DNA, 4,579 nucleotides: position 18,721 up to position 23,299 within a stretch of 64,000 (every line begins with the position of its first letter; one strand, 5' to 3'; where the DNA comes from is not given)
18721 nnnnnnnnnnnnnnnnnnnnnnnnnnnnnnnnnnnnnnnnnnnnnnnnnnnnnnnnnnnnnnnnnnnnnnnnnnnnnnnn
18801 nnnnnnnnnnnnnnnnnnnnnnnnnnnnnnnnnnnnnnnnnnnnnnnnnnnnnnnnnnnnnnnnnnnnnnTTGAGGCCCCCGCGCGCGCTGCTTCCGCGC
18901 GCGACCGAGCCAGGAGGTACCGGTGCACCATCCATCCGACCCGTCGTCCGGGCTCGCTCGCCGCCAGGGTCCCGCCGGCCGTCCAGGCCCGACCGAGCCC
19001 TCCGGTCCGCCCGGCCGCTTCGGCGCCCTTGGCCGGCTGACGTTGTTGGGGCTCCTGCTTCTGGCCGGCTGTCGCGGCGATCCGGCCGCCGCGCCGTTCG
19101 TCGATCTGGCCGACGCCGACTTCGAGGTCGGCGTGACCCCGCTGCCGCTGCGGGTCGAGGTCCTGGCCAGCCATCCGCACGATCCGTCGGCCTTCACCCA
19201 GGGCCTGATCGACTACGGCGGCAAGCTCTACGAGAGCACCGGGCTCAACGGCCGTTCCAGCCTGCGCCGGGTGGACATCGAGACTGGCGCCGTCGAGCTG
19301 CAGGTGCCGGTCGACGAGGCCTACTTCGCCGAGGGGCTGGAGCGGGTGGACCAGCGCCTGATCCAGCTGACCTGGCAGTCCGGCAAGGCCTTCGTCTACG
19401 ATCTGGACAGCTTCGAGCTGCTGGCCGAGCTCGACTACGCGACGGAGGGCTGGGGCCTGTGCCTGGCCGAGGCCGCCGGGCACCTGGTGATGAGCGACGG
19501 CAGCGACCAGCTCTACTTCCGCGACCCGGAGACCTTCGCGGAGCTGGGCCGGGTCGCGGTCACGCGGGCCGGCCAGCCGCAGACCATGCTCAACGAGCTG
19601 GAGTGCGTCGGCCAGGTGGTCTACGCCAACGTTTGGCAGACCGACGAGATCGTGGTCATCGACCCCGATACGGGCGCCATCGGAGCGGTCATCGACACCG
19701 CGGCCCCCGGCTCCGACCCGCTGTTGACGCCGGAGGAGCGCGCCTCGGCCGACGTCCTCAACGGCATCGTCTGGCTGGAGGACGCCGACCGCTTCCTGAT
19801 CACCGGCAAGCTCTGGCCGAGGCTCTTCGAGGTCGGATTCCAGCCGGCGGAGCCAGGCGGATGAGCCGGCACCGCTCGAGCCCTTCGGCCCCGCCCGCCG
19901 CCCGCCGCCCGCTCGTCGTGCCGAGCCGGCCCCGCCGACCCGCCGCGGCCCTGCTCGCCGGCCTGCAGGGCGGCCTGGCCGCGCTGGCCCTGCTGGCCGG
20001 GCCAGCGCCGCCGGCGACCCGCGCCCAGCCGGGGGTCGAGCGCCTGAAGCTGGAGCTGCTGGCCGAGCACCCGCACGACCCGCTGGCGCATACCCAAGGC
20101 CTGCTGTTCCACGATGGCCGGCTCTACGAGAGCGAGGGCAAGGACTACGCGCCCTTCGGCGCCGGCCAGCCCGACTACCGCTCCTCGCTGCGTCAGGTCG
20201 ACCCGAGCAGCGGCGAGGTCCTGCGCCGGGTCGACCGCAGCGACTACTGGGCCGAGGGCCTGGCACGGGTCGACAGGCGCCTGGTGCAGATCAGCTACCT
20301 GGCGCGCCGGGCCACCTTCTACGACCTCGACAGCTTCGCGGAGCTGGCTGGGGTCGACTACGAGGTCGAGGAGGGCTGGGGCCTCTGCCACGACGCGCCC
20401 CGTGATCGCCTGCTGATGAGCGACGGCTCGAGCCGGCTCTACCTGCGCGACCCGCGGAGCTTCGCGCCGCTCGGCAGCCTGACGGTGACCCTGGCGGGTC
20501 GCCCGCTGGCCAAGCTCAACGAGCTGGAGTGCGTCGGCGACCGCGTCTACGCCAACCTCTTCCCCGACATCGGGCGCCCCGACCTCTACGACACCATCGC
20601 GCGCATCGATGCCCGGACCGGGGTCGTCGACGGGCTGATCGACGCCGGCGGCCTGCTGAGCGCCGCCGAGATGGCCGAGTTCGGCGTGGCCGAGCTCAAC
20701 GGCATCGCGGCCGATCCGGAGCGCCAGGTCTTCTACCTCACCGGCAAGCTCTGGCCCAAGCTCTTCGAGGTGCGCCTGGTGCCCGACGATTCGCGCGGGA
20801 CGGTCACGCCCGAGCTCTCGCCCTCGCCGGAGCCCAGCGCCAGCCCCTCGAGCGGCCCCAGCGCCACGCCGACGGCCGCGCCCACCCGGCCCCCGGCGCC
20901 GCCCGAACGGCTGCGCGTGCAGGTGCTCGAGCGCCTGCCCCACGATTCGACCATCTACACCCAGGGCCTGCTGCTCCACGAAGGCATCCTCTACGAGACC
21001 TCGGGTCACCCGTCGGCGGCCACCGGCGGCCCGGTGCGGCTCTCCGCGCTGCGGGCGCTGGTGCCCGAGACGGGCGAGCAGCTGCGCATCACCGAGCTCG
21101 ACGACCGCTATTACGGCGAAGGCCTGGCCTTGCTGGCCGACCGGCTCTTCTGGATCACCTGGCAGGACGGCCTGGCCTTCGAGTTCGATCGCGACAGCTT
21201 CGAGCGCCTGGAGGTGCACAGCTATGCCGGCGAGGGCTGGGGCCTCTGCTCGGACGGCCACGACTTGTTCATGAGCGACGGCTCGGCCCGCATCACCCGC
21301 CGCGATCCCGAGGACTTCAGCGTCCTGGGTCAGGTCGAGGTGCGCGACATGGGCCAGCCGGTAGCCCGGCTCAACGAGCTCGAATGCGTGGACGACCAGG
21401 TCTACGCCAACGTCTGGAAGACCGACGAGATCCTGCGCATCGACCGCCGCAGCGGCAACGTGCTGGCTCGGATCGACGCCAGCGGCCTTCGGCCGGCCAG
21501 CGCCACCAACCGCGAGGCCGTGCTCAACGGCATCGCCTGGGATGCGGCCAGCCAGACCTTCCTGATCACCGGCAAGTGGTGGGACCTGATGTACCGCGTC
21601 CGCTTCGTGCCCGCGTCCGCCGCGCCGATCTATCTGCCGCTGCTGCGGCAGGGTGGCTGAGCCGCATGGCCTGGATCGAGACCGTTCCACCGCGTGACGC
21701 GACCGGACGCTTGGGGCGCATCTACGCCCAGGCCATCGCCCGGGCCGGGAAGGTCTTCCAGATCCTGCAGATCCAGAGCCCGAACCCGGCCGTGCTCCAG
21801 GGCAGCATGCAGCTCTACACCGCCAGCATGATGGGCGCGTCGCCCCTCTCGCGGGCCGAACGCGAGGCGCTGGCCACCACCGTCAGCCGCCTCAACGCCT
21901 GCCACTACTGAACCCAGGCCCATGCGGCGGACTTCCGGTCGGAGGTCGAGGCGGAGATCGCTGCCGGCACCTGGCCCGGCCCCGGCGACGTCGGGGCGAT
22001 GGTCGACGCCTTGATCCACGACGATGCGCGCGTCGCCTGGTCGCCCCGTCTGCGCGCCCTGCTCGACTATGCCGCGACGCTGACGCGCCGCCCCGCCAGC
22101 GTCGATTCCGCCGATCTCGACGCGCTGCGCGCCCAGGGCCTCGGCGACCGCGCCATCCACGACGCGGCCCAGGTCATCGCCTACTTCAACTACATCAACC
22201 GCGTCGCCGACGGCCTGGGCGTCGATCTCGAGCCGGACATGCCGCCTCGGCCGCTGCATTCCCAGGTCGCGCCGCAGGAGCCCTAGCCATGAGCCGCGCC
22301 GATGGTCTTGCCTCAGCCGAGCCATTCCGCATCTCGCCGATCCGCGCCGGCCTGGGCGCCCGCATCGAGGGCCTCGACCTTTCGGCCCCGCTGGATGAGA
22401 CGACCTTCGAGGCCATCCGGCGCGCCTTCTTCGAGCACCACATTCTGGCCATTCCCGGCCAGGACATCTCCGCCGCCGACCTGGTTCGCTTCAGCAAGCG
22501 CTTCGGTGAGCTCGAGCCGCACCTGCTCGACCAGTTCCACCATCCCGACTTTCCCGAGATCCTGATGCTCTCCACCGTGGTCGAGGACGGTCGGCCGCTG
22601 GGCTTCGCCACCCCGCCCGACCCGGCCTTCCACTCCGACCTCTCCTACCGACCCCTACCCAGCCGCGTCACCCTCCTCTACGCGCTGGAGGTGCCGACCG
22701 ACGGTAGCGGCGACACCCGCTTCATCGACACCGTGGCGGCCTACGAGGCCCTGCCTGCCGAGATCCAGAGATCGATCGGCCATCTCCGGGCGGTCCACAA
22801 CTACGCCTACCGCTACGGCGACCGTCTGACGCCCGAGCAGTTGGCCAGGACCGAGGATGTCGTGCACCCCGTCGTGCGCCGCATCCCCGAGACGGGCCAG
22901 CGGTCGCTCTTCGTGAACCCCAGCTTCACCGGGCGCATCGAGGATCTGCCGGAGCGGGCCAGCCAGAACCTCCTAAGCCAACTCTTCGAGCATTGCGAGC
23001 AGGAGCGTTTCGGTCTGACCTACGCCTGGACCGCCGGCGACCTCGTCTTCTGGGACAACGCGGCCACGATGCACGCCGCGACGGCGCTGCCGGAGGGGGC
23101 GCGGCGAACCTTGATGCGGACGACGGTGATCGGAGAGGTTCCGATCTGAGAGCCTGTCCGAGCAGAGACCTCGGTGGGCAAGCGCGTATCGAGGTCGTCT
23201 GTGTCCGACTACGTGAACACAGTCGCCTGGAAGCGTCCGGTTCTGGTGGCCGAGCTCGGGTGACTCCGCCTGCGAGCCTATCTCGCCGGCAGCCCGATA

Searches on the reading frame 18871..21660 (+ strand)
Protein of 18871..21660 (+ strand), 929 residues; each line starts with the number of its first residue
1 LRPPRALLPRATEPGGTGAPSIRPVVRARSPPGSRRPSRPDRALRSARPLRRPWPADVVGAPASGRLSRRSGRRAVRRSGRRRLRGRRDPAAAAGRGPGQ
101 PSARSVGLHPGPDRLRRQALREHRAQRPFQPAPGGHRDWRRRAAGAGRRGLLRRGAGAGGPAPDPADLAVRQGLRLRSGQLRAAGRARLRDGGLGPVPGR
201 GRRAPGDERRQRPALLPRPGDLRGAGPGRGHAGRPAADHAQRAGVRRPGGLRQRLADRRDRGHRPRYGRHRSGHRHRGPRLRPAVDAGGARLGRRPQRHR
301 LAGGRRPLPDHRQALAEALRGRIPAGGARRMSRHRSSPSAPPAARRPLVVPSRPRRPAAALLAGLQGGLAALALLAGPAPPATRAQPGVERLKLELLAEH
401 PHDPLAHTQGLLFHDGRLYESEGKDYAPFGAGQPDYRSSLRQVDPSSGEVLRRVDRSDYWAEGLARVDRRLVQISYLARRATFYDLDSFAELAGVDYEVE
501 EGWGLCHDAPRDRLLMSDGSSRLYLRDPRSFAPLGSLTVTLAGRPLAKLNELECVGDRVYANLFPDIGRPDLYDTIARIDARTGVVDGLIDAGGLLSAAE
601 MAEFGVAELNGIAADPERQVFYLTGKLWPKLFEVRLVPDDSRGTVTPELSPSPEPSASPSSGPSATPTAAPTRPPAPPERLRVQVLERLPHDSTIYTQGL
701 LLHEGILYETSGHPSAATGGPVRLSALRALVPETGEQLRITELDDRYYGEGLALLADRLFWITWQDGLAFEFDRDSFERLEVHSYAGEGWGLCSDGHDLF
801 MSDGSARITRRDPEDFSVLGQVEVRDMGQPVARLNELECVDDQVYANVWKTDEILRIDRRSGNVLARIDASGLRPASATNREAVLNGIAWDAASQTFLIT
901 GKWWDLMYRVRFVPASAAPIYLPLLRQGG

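Call 27: search_protein_families(library=pfam, proteins=[window:18871-21660:+], max_evalue=0.0001)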
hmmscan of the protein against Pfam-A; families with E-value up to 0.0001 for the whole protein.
window:18871-21660:+ (929 aa): 1 family
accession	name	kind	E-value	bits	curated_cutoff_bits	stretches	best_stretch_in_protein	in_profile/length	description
PF05096.18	Glu_cyclase_2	-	2.9e-146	486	22.3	2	672-912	18-249/249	Glutamine cyclotransferase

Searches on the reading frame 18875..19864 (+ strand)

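Call 27: search_protein_families(library=pfam, proteins=[window:18875-19864:+], max_evalue=0.0001)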
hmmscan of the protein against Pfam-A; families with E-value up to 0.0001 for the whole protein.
window:18875-19864:+ (329 aa): 1 family
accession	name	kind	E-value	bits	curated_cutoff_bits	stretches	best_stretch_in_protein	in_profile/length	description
PF05096.18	Glu_cyclase_2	-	5.2e-84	282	22.3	1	90-321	23-248/249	Glutamine cyclotransferase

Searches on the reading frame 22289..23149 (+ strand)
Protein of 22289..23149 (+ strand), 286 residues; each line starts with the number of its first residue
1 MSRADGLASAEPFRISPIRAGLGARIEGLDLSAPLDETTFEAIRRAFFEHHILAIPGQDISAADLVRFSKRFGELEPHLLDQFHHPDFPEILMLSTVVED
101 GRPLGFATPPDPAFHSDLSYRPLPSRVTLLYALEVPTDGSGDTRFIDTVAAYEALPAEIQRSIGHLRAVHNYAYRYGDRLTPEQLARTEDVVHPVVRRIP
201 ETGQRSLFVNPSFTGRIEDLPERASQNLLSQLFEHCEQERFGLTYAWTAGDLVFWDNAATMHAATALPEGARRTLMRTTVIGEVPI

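Call 11: search_protein_families(library=pfam, proteins=[window:22289-23149:+], max_evalue=0.001)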
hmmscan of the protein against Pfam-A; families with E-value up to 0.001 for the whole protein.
window:22289-23149:+ (286 aa): 1 family
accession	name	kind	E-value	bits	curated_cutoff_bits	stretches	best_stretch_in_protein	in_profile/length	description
PF02668.22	TauD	-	1.5e-63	215.6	27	1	15-279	2-267/267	Taurine catabolism dioxygenase TauD, TfdA family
